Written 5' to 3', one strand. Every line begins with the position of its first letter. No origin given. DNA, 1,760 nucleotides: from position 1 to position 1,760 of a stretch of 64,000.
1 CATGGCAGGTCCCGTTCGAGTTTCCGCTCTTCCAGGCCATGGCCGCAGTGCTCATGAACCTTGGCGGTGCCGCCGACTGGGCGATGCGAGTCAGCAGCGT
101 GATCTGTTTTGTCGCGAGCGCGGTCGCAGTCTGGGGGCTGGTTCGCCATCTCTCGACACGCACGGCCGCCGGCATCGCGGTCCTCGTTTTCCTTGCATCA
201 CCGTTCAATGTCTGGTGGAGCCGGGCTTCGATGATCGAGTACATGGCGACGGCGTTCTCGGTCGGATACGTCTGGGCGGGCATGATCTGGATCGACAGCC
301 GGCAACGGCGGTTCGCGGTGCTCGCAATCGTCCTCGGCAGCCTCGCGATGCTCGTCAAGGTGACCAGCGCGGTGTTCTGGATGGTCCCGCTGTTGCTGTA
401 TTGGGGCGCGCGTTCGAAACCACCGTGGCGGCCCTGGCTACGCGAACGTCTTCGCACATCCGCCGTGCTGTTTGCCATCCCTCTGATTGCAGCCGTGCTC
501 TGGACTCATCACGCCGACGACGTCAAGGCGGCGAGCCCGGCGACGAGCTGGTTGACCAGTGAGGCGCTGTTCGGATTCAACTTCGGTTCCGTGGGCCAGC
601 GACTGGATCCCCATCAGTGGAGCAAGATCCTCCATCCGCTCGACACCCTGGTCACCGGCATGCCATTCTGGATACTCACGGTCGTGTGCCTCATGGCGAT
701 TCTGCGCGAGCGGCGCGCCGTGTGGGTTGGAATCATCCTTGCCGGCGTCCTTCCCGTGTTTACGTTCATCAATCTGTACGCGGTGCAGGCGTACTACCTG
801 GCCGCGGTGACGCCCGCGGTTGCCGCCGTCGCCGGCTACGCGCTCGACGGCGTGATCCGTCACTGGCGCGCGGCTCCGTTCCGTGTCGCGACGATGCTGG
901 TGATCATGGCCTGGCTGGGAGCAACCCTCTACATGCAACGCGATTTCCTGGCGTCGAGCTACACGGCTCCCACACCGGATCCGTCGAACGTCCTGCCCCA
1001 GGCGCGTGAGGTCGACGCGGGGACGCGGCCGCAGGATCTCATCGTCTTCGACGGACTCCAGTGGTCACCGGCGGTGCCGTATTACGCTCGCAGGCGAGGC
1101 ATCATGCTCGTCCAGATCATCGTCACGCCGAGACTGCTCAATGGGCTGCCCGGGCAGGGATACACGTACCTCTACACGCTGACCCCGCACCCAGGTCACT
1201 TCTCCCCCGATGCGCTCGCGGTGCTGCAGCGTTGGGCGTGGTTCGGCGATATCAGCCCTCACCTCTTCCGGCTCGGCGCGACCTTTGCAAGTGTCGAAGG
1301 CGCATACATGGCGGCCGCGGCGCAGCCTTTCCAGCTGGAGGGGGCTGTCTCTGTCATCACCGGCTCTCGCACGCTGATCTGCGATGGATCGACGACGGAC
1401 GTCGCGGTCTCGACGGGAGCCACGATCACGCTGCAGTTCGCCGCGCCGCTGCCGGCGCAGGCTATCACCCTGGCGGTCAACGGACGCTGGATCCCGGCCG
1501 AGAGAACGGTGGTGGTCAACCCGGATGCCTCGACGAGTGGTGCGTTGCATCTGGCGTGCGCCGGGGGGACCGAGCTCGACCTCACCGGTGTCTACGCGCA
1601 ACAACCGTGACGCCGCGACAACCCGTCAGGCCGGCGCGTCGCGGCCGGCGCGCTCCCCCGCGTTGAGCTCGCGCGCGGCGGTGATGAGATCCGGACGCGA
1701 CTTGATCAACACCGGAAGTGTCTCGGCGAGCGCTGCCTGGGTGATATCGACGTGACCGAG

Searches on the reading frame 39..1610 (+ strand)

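Call 3: search_protein_families(library=pfam, proteins=[window:39-1610:+], max_evalue=0.01)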
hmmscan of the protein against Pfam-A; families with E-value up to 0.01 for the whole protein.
window:39-1610:+ (523 aa): 1 family
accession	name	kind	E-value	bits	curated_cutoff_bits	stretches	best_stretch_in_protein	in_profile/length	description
PF13231.12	PMT_2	-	2.2e-11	44.7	26.1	1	2-155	10-159/160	Dolichyl-phosphate-mannose-protein mannosyltransferase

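Call 4: search_protein_families(library=ncbifam, proteins=[window:39-1610:+], max_evalue=0.001)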
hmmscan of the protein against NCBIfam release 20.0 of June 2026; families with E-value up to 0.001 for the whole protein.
window:39-1610:+ (523 aa): 0 families
